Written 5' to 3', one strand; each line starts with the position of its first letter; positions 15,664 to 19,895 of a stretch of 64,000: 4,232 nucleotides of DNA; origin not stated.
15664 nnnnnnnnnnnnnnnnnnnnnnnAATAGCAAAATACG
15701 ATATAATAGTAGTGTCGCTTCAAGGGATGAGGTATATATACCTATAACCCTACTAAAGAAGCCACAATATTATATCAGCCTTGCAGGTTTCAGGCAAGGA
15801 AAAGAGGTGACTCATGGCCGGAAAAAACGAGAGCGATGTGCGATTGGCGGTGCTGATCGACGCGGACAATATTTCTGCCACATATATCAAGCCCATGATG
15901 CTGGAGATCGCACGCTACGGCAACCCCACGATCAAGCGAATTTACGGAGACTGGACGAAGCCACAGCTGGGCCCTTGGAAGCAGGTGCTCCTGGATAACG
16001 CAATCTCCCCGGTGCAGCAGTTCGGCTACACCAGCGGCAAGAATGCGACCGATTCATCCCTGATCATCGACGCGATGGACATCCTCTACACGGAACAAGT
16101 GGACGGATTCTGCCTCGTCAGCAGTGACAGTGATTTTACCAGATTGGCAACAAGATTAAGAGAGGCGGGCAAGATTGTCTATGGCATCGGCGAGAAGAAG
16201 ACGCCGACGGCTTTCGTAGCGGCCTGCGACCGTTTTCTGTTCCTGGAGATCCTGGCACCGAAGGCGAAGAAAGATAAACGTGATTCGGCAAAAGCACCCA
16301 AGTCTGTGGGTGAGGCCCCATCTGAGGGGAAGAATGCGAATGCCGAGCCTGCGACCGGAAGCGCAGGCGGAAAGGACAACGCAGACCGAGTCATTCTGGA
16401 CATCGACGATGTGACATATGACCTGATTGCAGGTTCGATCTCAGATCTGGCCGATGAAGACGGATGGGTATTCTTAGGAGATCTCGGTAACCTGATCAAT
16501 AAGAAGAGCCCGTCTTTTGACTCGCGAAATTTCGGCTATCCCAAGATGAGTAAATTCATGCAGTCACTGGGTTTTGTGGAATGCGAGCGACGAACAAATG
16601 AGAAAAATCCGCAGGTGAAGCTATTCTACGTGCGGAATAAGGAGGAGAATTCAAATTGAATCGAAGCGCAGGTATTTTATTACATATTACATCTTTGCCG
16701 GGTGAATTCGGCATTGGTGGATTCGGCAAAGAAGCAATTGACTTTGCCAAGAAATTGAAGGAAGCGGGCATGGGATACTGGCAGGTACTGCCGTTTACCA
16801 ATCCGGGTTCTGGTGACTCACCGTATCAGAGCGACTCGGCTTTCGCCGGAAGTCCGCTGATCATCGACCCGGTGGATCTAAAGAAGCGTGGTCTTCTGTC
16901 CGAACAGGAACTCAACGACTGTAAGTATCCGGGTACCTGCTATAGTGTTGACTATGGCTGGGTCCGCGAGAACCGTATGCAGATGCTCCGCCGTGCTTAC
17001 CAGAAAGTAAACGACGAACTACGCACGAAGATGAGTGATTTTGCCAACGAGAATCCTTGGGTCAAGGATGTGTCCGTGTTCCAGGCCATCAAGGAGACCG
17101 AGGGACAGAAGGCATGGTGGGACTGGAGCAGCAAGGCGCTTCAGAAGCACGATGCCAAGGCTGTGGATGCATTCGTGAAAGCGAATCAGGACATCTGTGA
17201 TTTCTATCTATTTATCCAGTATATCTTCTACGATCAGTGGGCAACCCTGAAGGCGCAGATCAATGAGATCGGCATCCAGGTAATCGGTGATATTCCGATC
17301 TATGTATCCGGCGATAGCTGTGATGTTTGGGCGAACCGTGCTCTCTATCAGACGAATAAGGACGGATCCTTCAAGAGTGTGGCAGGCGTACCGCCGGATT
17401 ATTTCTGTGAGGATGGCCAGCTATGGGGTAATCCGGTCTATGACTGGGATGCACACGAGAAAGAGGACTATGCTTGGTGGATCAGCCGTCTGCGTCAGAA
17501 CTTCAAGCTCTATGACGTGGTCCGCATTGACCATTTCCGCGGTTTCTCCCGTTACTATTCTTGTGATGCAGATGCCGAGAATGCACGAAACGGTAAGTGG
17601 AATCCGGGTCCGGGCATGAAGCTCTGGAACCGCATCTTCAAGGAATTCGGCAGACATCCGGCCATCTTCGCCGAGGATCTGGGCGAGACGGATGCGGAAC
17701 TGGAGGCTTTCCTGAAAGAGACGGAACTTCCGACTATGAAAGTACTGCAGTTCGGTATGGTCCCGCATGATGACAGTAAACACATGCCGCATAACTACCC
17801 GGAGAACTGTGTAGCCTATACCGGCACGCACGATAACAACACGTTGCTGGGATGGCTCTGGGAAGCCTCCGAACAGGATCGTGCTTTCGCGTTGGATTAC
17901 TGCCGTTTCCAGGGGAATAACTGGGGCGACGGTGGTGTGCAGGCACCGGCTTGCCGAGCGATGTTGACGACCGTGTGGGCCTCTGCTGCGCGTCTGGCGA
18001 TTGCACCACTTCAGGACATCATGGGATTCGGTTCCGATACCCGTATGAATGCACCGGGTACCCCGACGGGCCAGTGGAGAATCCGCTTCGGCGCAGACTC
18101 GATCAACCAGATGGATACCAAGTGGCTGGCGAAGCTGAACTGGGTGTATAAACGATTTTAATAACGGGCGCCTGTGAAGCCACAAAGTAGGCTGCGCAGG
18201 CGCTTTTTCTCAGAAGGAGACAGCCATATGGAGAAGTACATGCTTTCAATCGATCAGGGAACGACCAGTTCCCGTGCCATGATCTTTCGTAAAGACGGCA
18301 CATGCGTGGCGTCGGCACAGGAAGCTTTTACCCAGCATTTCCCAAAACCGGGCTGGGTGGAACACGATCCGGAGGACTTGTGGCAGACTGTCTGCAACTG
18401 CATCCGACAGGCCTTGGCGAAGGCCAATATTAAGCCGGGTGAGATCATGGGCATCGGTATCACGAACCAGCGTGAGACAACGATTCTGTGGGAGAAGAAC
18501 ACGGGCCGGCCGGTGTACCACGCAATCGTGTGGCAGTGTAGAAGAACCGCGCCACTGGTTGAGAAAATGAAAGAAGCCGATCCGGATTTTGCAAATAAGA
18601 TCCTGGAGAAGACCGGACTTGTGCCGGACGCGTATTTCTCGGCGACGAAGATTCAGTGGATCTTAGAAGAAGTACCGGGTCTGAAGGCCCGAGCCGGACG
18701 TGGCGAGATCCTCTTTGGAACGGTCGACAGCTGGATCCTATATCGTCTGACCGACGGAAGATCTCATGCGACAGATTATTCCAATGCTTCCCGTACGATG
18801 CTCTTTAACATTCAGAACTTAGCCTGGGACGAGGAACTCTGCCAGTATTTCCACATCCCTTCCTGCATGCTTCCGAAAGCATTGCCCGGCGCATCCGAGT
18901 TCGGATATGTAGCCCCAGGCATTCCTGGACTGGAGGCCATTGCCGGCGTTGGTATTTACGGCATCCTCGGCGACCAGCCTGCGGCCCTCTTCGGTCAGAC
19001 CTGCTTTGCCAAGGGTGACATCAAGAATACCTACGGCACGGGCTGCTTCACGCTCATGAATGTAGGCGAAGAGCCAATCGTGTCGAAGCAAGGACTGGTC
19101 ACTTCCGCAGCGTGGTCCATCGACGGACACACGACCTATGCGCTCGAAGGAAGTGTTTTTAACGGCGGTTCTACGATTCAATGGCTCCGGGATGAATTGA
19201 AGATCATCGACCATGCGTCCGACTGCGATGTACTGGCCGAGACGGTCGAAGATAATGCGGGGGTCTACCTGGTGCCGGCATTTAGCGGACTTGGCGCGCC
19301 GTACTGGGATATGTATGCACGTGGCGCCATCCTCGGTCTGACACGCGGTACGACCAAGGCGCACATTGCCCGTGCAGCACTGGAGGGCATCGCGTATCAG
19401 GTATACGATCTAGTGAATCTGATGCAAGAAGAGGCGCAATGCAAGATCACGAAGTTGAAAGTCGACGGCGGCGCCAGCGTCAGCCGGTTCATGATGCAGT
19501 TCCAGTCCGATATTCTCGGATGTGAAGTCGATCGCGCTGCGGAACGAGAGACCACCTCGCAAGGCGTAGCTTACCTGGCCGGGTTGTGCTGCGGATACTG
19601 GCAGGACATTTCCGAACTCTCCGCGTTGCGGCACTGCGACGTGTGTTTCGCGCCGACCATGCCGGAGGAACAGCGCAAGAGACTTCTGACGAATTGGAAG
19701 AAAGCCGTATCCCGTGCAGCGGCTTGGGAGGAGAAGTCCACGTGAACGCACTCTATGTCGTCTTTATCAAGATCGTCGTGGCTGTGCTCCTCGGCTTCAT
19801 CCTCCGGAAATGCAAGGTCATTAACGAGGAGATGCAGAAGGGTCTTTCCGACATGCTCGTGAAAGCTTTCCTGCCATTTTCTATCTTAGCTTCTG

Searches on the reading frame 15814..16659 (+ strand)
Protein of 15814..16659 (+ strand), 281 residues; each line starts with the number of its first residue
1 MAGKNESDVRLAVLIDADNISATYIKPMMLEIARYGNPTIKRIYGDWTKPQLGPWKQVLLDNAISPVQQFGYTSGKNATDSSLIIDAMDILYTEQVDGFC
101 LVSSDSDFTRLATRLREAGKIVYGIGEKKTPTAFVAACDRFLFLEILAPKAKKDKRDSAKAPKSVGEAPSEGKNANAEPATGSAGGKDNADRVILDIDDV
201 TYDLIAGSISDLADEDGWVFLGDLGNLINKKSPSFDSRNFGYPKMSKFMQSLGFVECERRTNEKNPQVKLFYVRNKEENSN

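Call 88: search_protein_families(library=pfam, proteins=[window:15814-16659:+], max_evalue=0.00001)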
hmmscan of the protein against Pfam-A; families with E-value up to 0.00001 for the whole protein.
window:15814-16659:+ (281 aa): 2 families
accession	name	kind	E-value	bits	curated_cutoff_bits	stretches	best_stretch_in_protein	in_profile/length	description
PF01936.24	NYN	-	2.4e-39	135.6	24.2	1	10-145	1-145/145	NYN domain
PF12872.13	OST-HTH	-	8e-15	54.9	23.8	1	210-264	15-68/71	OST-HTH/LOTUS domain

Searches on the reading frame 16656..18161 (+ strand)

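Call 88: search_protein_families(library=pfam, proteins=[window:16656-18161:+], max_evalue=0.00001)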
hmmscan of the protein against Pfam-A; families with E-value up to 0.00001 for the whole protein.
window:16656-18161:+ (501 aa): 1 family
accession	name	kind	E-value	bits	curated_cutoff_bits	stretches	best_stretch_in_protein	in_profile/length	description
PF02446.23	Glyco_hydro_77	-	7.3e-156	520.1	25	1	9-481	1-462/465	4-alpha-glucanotransferase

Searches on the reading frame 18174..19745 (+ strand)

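Call 89: search_protein_families(library=pfam, proteins=[window:18174-19745:+], max_evalue=0.00001)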
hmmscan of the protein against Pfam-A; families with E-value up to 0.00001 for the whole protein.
window:18174-19745:+ (523 aa): 2 families
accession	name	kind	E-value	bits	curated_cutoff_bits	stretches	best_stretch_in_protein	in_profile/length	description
PF00370.27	FGGY_N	-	1.2e-76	258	28.8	1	22-274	1-245/245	FGGY family of carbohydrate kinases, N-terminal domain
PF02782.22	FGGY_C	-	1.1e-41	143.2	27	1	285-470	3-195/198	FGGY family of carbohydrate kinases, C-terminal domain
